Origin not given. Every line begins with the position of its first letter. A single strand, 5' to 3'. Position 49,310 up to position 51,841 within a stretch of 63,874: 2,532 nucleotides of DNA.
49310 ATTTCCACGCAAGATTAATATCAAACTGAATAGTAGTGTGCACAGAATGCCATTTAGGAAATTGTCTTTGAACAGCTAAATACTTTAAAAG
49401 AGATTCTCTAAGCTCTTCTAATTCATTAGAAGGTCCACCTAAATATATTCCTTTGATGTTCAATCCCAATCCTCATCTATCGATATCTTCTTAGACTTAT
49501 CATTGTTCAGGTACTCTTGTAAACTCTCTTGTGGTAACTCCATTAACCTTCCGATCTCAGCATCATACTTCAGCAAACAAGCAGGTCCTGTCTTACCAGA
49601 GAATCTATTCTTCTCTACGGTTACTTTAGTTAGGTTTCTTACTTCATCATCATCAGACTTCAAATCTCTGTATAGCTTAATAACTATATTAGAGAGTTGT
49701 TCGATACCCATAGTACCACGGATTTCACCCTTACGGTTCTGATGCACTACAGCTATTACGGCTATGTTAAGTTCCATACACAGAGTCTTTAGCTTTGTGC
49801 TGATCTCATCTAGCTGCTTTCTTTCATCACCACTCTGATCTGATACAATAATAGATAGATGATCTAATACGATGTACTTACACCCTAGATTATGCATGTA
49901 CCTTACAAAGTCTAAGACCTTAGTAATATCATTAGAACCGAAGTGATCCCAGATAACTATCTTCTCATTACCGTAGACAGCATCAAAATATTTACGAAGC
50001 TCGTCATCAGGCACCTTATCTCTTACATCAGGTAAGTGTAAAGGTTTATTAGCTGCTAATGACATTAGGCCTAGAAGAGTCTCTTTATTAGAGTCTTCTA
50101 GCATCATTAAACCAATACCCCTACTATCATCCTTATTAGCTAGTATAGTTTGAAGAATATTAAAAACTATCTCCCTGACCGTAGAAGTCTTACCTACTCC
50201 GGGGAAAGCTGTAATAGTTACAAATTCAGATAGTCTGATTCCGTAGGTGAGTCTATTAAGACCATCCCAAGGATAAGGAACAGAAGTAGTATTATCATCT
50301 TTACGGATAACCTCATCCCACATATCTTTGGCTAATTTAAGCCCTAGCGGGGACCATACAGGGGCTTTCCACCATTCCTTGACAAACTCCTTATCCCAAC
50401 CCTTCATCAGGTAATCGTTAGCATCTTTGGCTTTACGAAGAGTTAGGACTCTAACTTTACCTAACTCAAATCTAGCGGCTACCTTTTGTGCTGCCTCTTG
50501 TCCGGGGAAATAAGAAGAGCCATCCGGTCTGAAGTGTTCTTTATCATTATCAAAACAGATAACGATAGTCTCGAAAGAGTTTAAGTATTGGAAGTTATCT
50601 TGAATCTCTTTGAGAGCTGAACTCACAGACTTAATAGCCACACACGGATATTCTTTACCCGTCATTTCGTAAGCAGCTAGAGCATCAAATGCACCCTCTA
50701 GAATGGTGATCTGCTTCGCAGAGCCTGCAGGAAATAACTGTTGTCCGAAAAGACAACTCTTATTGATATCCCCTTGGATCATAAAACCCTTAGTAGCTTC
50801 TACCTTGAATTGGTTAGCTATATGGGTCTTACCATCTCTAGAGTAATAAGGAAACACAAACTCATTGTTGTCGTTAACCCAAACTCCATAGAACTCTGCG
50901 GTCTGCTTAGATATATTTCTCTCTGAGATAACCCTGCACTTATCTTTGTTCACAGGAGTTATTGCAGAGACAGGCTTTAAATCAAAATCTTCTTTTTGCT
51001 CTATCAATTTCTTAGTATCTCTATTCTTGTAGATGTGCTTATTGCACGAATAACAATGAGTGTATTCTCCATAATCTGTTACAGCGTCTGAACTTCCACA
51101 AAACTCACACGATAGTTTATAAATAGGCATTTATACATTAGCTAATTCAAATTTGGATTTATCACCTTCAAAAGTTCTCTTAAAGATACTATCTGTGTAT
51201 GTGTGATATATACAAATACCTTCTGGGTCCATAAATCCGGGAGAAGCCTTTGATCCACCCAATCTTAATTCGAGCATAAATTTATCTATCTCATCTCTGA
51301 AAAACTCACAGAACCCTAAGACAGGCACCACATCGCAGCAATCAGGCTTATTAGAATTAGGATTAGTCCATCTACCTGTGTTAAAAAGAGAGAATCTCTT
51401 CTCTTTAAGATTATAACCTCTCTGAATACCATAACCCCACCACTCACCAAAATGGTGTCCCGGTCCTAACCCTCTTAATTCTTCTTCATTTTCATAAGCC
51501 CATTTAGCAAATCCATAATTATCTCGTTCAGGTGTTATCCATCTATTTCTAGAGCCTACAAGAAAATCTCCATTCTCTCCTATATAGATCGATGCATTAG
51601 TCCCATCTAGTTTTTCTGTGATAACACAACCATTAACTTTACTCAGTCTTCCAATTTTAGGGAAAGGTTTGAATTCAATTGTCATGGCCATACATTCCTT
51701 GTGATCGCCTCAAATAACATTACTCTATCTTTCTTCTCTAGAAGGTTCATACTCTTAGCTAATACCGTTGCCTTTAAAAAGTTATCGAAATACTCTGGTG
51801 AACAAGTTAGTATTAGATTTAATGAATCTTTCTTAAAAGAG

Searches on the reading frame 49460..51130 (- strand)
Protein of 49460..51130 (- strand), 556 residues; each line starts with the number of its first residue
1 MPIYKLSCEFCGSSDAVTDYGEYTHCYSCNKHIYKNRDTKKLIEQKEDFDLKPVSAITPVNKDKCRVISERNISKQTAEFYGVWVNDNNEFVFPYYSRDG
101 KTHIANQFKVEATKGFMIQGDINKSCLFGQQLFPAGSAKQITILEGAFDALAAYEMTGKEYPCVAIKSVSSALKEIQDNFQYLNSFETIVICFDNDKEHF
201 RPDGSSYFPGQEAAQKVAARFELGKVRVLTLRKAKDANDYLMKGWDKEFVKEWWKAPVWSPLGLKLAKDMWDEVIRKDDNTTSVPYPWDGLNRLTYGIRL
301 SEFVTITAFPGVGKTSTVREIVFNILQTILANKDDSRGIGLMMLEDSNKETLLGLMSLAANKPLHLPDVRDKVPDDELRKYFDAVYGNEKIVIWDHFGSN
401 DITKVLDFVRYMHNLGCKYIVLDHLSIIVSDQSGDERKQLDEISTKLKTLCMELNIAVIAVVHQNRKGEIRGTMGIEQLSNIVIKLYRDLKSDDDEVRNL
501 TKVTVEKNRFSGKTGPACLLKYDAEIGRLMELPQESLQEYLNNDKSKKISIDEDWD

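Call 12: search_protein_families(library=pfam, proteins=[window:49460-51130:-], max_evalue=0.01)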
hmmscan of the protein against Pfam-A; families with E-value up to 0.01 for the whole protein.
window:49460-51130:- (556 aa): 4 families
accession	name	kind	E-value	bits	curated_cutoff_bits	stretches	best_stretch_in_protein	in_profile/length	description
PF03796.21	DnaB_C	-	3.1e-21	76.3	27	1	289-525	7-249/255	DnaB-like helicase C terminal domain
PF13155.12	Toprim_2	-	3e-10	40.8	22.1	1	143-241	2-88/88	Toprim-like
PF13362.12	Toprim_3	-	1.2e-08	35.7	27.2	1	141-243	2-91/95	Toprim domain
PF13481.12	AAA_25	-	0.00045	20.3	27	1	295-468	26-194/195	AAA domain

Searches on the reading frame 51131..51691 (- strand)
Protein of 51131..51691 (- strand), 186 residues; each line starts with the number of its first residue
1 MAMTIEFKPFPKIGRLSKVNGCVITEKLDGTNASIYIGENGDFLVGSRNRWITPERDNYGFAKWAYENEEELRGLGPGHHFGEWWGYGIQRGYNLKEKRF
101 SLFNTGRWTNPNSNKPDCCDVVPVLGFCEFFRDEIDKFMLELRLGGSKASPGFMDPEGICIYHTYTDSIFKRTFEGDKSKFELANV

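Call 83: search_protein_families(library=pfam, proteins=[window:51131-51691:-], max_evalue=0.01)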
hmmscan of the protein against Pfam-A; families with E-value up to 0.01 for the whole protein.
window:51131-51691:- (186 aa): 1 family
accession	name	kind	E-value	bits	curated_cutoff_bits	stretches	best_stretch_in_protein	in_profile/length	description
PF09414.15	RNA_ligase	-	5.1e-12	46.7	27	1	23-171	4-169/171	RNA ligase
